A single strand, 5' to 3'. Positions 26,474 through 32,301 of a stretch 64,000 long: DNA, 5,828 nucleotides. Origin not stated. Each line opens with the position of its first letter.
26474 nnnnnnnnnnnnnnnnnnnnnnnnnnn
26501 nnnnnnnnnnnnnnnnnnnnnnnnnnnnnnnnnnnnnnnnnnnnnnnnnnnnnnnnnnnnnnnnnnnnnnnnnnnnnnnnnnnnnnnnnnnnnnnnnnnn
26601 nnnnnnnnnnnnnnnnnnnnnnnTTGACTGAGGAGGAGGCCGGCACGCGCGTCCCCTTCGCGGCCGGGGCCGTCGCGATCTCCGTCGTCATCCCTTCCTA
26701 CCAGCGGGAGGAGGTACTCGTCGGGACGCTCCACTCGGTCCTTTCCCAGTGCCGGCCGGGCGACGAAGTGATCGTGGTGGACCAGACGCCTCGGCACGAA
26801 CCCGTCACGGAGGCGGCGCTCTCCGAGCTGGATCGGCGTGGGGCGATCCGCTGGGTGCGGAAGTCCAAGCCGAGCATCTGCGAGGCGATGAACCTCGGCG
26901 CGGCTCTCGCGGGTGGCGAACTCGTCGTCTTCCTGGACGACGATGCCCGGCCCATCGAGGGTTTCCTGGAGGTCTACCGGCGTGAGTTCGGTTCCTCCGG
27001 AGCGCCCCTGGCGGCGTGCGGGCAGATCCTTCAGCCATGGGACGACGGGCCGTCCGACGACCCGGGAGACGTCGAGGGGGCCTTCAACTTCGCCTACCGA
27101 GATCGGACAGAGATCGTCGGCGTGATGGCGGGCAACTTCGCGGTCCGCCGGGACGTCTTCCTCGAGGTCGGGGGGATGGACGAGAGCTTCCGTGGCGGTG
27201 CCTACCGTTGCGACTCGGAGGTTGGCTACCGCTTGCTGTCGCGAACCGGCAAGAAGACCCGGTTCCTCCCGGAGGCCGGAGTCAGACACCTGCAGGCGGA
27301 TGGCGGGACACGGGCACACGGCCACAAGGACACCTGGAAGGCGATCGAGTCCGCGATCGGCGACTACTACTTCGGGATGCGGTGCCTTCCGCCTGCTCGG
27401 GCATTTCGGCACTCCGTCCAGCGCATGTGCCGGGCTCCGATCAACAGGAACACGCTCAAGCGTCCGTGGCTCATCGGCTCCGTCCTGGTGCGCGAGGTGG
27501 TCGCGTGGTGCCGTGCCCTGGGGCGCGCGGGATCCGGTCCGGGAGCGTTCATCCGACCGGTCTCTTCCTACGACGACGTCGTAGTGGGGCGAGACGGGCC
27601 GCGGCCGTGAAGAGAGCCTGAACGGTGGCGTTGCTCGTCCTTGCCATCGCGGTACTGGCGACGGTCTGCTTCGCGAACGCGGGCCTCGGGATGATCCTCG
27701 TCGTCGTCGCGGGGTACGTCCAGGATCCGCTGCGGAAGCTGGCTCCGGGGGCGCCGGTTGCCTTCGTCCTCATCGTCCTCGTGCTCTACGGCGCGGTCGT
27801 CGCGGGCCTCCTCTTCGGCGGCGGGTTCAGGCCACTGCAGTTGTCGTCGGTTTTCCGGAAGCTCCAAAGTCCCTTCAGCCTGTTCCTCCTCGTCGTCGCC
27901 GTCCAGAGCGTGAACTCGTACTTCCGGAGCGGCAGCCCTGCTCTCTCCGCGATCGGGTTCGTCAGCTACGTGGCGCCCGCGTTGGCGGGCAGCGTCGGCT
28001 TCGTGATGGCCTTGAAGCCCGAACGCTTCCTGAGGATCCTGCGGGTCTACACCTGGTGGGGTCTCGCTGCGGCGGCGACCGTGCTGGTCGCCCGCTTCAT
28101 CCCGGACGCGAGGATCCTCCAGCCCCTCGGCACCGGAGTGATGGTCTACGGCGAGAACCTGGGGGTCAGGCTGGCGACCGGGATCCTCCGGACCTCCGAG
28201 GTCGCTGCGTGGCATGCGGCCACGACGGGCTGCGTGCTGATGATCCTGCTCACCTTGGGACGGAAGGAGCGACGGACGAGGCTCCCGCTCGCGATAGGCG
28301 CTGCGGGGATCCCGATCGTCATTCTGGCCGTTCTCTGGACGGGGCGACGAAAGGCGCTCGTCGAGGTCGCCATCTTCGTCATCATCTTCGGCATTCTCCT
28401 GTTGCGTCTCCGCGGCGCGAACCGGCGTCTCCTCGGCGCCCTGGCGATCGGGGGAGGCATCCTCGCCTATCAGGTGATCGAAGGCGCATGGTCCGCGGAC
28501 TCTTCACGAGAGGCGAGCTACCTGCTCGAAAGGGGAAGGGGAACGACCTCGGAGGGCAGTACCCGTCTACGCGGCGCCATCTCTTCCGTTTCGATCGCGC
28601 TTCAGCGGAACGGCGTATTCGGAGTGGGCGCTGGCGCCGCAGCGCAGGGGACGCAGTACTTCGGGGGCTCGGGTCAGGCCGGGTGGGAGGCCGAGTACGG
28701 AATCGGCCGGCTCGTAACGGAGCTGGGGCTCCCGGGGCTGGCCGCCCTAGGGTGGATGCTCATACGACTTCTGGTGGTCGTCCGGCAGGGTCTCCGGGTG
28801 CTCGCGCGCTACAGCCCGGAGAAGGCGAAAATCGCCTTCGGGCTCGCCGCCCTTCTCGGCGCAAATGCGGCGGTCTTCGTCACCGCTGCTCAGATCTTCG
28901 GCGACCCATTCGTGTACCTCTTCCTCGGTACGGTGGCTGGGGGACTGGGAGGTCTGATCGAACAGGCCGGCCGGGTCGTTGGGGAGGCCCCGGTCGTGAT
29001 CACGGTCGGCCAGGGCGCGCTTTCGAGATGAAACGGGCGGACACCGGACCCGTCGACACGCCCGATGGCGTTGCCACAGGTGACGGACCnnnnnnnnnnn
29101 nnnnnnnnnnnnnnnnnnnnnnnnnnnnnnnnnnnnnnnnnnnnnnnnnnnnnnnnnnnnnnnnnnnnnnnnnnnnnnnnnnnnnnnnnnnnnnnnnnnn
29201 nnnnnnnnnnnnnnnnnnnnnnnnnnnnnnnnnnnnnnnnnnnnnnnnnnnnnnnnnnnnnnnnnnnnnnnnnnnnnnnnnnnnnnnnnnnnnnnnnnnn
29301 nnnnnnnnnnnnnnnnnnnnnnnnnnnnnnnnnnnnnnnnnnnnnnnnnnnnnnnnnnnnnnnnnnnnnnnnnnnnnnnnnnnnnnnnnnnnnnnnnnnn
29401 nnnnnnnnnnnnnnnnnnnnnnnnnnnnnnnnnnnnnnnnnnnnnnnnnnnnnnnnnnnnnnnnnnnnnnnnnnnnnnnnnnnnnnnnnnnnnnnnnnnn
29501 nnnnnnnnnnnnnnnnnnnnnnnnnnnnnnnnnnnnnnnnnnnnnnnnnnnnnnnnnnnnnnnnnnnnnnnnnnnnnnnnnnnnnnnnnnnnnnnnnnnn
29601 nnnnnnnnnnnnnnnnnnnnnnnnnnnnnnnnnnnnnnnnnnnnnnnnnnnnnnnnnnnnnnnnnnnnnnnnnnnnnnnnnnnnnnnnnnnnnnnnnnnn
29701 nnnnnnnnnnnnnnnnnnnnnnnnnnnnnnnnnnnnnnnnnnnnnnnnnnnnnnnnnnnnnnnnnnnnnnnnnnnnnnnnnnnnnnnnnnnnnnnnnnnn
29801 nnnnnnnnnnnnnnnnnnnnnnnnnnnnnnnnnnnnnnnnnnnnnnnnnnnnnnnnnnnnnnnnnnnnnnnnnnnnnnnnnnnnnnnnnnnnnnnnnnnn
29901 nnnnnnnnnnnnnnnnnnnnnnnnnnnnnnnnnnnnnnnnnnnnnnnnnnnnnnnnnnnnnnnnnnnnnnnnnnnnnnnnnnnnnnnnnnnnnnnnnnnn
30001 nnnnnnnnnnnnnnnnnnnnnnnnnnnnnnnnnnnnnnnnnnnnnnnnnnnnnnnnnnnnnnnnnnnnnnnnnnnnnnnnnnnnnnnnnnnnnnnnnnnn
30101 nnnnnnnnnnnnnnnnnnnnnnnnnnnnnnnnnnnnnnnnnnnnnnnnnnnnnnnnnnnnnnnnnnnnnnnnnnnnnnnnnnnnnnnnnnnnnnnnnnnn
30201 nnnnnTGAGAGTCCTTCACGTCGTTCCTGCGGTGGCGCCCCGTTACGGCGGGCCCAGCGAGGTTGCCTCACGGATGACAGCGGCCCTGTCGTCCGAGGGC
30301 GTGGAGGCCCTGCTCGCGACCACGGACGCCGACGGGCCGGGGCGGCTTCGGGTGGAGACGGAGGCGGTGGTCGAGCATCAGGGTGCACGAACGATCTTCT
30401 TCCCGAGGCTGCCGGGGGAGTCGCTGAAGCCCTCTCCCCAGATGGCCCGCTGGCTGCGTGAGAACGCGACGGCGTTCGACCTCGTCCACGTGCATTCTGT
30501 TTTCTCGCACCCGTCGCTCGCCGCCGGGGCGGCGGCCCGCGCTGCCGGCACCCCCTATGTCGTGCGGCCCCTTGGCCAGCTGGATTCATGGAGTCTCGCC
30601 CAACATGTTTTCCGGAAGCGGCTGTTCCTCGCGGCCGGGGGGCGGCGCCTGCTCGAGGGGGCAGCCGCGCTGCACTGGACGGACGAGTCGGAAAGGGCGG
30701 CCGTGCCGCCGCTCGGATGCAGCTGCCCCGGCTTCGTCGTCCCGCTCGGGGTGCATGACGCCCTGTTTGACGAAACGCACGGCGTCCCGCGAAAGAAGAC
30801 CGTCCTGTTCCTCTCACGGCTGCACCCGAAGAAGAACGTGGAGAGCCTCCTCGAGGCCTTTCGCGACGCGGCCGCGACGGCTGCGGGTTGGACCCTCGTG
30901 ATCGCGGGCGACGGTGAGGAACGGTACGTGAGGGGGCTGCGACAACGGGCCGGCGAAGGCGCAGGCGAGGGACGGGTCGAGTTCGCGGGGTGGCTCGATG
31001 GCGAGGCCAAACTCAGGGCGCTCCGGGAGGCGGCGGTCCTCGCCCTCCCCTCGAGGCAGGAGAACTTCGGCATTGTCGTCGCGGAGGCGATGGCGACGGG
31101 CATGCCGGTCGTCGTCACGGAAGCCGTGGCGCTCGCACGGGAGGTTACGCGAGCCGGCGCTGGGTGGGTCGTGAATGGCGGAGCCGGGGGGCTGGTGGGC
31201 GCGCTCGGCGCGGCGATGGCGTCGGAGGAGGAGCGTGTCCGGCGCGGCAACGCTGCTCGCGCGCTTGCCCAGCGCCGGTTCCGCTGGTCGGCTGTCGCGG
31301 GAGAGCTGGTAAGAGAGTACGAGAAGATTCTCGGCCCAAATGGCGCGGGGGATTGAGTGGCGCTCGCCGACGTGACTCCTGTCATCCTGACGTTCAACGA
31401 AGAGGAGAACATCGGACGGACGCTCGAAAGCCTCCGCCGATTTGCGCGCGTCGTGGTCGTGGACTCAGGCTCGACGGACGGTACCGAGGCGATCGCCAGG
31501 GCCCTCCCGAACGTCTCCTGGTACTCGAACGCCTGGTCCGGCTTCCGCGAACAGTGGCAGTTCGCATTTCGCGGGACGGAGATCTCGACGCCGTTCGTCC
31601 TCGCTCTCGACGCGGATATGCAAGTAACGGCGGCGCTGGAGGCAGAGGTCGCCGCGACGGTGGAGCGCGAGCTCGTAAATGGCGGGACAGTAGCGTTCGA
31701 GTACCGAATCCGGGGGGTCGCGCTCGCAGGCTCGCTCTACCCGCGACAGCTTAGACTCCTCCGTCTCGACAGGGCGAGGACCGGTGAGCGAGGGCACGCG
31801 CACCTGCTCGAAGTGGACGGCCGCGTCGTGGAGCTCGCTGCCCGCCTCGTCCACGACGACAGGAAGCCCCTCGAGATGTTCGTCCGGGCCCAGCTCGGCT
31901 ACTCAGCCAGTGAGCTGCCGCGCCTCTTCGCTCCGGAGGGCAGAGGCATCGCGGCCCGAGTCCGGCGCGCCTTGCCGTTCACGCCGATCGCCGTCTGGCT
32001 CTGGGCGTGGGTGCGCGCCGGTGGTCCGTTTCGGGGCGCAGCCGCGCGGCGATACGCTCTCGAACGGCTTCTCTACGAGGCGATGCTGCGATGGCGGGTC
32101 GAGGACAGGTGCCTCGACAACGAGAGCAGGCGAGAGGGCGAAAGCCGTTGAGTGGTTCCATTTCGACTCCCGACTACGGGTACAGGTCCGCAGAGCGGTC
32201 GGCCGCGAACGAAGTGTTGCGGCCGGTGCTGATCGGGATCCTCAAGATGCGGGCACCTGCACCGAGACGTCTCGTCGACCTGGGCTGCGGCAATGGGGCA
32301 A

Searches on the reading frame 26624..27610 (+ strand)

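Call 20: search_protein_families(library=pfam, proteins=[window:26624-27610:+], max_evalue=0.001)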
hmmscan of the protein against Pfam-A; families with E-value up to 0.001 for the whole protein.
window:26624-27610:+ (328 aa): 4 families
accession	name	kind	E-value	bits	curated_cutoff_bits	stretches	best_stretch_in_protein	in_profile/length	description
PF00535.33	Glycos_transf_2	-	7.4e-16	59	23.3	1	20-179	1-164/168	Glycosyl transferase family 2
PF13641.12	Glyco_tranf_2_3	-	1.2e-08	35.7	27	1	19-224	3-213/230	Glycosyltransferase like family 2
PF10111.15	Glyco_tranf_2_2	-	1.4e-07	31.8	27.3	0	170-206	166-201/276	Glycosyltransferase like family 2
PF13632.12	Glyco_trans_2_3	-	0.0007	19.9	27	0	101-221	2-122/198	Glycosyl transferase family group 2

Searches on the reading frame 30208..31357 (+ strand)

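Call 71: search_protein_families(library=pfam, proteins=[window:30208-31357:+], max_evalue=1)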
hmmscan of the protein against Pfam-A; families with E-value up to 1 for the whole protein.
window:30208-31357:+ (382 aa): 6 families
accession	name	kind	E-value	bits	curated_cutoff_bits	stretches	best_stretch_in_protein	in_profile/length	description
PF00534.26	Glycos_transf_1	-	2.7e-27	95.8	26.4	1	194-351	13-170/172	Glycosyl transferases group 1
PF13692.12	Glyco_trans_1_4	-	3.8e-25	89.2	27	1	197-326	2-129/142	Glycosyl transferases group 1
PF13579.12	Glyco_trans_4_4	-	5.7e-15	56.4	29.7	1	14-170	1-146/158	Glycosyl transferase 4-like domain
PF20706.3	GT4-conflict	-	2.4e-13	50.3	26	1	166-315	171-322/385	Family 4 Glycosyltransferase in conflict systems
PF13439.12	Glyco_transf_4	-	3.8e-11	43.7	28.5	1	13-182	1-166/170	Glycosyltransferase Family 4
PF13524.12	Glyco_trans_1_2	-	6e-05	23.5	25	1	218-367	5-142/144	Glycosyl transferase-like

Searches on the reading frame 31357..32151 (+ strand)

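Call 19: search_protein_families(library=pfam, proteins=[window:31357-32151:+], max_evalue=0.001)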
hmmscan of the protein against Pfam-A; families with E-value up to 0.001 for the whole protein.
window:31357-32151:+ (264 aa): 2 families
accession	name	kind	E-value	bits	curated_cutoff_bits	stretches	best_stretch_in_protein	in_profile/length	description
PF00535.33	Glycos_transf_2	-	1e-12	48.7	23.3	1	9-98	3-99/168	Glycosyl transferase family 2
PF13704.12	Glyco_tranf_2_4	-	0.00043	21.2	27.5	1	14-73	2-63/98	Glycosyl transferase family 2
